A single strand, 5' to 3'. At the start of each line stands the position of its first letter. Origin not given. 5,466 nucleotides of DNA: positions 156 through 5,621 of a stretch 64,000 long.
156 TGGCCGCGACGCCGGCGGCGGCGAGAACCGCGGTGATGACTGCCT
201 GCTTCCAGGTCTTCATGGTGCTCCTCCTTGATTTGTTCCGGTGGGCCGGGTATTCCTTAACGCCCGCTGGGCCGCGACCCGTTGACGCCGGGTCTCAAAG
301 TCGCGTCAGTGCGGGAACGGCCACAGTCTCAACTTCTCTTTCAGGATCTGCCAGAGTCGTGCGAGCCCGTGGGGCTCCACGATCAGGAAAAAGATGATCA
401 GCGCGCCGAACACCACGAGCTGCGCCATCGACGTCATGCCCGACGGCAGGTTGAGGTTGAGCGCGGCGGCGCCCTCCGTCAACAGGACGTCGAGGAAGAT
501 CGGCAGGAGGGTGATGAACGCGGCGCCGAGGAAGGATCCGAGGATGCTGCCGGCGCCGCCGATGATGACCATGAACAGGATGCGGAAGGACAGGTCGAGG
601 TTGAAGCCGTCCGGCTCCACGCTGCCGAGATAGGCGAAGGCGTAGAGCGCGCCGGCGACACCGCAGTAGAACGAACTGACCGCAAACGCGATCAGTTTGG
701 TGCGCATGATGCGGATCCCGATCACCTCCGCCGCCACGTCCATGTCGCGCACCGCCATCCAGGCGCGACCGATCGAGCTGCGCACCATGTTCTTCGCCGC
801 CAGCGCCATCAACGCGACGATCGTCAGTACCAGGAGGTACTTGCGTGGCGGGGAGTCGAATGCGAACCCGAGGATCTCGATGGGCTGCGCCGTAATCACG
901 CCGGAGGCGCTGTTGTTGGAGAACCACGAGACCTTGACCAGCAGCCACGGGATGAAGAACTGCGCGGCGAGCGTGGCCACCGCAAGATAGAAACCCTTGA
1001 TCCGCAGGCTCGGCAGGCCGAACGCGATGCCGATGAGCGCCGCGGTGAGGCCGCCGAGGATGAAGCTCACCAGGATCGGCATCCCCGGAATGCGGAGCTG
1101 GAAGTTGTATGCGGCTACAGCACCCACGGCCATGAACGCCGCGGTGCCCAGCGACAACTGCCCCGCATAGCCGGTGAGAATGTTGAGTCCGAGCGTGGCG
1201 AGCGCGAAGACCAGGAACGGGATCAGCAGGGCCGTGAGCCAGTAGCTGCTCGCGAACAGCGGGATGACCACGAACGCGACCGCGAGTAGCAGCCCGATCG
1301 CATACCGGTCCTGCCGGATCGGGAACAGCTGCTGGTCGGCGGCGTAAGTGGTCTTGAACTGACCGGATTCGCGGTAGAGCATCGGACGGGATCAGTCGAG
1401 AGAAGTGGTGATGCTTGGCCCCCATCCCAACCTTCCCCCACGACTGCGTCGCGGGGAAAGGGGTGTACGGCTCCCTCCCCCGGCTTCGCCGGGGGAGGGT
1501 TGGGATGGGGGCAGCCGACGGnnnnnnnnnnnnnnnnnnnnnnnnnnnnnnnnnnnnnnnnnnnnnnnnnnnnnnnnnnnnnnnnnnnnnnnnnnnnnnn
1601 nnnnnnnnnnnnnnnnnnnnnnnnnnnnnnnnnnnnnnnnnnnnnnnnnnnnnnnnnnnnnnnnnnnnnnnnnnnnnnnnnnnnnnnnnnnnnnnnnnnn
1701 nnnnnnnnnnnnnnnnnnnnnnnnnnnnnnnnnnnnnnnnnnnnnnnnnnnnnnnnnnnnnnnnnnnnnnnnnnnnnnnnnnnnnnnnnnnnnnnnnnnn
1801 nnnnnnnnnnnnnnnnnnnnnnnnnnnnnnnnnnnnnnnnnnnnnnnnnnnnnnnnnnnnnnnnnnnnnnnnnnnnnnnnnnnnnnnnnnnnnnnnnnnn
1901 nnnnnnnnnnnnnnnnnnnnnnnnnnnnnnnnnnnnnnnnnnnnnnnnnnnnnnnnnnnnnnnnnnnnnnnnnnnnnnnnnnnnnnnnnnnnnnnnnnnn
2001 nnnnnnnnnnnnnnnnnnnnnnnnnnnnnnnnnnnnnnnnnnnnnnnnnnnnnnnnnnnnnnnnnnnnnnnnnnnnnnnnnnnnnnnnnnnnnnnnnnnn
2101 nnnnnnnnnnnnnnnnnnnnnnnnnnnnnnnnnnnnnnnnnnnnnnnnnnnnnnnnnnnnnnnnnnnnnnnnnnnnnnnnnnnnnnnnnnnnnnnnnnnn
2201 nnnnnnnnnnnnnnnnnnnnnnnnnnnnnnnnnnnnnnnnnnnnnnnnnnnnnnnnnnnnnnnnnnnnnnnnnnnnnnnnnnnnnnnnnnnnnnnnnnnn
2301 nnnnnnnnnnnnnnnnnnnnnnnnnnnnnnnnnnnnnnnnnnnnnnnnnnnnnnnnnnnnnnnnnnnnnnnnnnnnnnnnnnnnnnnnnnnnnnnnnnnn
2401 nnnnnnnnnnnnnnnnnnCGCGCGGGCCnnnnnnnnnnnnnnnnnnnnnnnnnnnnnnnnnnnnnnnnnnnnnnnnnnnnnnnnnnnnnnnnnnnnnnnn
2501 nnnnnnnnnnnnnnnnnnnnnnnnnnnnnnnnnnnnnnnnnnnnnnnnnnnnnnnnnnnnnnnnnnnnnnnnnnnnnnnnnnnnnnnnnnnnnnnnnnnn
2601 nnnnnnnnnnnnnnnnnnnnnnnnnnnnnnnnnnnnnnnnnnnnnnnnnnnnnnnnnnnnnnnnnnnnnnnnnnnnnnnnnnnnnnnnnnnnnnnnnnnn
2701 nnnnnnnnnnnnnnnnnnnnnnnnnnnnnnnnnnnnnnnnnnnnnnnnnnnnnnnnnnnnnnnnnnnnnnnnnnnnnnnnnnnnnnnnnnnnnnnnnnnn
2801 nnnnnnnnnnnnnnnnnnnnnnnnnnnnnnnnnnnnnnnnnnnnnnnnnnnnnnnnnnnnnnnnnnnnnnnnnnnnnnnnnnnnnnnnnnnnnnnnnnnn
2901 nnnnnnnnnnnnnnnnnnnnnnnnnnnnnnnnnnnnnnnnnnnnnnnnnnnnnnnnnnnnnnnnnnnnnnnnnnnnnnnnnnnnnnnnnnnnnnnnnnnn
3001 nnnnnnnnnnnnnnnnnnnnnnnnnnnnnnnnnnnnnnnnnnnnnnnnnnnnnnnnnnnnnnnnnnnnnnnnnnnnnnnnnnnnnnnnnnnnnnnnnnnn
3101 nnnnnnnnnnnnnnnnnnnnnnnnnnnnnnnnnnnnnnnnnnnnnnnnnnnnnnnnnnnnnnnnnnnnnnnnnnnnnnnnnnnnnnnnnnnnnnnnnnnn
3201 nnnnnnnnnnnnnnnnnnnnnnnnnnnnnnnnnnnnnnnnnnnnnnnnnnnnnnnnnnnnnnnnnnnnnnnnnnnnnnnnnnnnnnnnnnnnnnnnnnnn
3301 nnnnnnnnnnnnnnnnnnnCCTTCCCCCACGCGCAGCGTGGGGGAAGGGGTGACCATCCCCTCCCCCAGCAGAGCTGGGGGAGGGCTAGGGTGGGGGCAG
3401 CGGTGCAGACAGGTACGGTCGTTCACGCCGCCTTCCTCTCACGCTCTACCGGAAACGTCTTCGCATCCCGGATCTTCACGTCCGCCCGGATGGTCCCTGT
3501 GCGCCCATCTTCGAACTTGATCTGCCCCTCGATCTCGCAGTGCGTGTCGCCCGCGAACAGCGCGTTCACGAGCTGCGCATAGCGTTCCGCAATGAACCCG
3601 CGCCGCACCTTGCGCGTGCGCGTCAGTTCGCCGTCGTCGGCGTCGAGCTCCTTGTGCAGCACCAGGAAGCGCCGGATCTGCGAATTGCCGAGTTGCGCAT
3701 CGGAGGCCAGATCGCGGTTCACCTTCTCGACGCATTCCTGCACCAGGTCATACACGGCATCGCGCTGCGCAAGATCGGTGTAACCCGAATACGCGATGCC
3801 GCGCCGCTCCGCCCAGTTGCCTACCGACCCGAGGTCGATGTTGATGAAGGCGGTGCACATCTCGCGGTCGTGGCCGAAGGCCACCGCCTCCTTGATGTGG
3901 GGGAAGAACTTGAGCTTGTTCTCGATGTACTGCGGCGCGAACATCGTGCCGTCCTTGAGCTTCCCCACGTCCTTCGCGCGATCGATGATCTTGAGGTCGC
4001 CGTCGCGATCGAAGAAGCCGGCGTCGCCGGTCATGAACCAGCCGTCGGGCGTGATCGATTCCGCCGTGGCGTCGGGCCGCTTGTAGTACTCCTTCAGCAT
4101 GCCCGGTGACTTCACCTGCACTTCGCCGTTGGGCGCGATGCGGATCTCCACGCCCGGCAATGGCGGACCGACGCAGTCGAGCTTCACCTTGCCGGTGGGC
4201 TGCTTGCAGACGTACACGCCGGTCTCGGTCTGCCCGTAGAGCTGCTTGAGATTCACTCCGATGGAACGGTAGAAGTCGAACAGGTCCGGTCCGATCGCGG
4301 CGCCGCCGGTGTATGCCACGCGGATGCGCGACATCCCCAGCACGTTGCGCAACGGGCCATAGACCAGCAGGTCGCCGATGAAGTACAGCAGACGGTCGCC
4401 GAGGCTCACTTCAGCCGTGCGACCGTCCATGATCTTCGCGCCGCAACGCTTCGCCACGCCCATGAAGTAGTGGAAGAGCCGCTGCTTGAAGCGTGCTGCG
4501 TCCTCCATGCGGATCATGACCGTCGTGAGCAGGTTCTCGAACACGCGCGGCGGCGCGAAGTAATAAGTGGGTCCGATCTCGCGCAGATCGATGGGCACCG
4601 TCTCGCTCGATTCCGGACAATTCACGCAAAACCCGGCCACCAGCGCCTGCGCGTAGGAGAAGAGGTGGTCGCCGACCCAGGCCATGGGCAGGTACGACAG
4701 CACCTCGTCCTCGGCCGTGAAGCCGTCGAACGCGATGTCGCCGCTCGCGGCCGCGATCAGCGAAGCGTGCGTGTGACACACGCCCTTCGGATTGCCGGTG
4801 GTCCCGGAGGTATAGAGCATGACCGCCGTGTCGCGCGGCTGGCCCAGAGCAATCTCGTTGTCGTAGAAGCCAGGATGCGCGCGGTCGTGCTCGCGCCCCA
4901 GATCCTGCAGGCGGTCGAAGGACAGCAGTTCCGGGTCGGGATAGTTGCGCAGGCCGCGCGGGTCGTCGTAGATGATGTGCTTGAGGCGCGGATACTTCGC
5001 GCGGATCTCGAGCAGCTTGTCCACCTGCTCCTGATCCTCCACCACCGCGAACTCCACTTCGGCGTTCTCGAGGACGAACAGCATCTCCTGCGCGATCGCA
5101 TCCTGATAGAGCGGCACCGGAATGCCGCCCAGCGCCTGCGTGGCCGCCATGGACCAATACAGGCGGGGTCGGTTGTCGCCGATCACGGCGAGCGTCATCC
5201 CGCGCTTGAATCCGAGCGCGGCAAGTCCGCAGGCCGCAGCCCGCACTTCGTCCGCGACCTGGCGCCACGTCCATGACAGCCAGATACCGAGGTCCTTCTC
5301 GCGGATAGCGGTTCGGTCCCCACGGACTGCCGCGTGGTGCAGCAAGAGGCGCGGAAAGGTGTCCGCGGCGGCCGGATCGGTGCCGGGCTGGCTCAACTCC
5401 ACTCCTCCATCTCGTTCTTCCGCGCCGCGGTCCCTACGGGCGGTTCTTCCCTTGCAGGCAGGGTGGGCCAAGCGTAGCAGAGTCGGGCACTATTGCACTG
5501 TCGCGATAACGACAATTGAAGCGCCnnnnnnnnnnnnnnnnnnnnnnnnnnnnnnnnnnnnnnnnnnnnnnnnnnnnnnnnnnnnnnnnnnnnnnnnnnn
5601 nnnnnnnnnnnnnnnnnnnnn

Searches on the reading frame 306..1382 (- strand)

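Call 60: search_protein_families(library=pfam, proteins=[window:306-1382:-], max_evalue=0.00001)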
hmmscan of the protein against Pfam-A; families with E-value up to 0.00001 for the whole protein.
window:306-1382:- (358 aa): 1 family
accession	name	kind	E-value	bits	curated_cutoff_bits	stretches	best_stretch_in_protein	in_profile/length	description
PF02653.21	BPD_transp_2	-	2.9e-34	118.9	26.8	1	51-332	4-268/269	Branched-chain amino acid transport system / permease component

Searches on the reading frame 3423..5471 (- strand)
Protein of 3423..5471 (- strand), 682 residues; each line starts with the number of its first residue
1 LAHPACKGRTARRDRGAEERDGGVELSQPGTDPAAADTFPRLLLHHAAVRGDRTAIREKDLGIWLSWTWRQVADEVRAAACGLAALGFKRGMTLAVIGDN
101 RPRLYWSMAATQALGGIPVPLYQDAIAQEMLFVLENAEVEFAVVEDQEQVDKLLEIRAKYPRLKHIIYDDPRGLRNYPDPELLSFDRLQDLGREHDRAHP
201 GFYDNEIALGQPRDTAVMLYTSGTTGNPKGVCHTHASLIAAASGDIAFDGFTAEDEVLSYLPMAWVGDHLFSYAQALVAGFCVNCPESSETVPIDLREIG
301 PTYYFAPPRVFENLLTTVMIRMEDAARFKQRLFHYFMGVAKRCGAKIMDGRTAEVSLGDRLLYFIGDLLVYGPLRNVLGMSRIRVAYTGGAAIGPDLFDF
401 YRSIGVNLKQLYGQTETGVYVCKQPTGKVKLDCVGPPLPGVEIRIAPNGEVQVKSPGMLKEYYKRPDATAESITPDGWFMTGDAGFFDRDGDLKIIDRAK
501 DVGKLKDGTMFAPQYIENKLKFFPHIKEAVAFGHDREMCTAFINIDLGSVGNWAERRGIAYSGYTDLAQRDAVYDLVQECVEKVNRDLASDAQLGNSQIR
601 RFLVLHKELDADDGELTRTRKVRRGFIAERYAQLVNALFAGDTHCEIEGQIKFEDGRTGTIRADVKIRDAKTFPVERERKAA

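Call 9: search_protein_families(library=ncbifam, proteins=[window:3423-5471:-], max_evalue=0.00001)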
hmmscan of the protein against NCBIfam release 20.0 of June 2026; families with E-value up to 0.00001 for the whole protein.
window:3423-5471:- (682 aa): 91 families (the best 25 are shown)
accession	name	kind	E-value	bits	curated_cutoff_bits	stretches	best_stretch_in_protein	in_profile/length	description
NF038343.1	ligase_FadD11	exception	9.2e-88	295.1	950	1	47-641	11-583/585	fatty acid--CoA ligase FadD11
NF004837.0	PRK06187.1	subfamily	5e-59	199.9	476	2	36-329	7-289/531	long-chain-fatty-acid--CoA ligase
NF005801.1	PRK07656.1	equivalog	5.5e-41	140.7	657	2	374-533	272-436/500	FadD3 family acyl-CoA ligase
NF002966.0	PRK03640.1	equivalog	1.9e-39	135.6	556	3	382-536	255-418/483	o-succinylbenzoate--CoA ligase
NF006182.0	PRK08316.1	subfamily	1.2e-36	126.3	663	2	41-324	15-284/523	fatty acyl-CoA synthetase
NF009232.0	PRK12582.1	subfamily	1.4e-36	125.9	777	2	385-643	350-617/624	acyl-CoA synthetase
NF005702.0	PRK07514.1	subfamily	2.1e-34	118.7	558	2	381-533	270-433/506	malonyl-CoA synthase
TIGR01923.1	menE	equivalog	1.9e-33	116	330.15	2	383-535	226-383/442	o-succinylbenzoate--CoA ligase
NF004114.0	PRK05605.1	equivalog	7.3e-33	113.7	766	2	379-537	336-506/575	long-chain-fatty-acid--CoA ligase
NF006181.0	PRK08314.1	subfamily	2.7e-32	111.7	705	2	67-270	50-261/563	long-chain-fatty-acid--CoA ligase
NF004808.0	PRK06155.1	equivalog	7.4e-32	110.3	722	2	30-280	14-246/542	ATP-dependent acyl-CoA ligase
NF004822.0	PRK06178.1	equivalog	2.8e-31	108.7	782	2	445-536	415-504/571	acyl-CoA synthetase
NF005947.1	PRK08008.1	equivalog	1.5e-30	106.3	651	2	399-534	307-455/518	crotonobetaine/carnitine-CoA ligase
NF041592.1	carboxyl_red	equivalog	4.3e-29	100.8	1300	2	376-640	367-620/1160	carboxylic acid reductase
NF005714.0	PRK07529.1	subfamily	5.1e-29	101.1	632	2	380-534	337-509/640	acyl-CoA synthetase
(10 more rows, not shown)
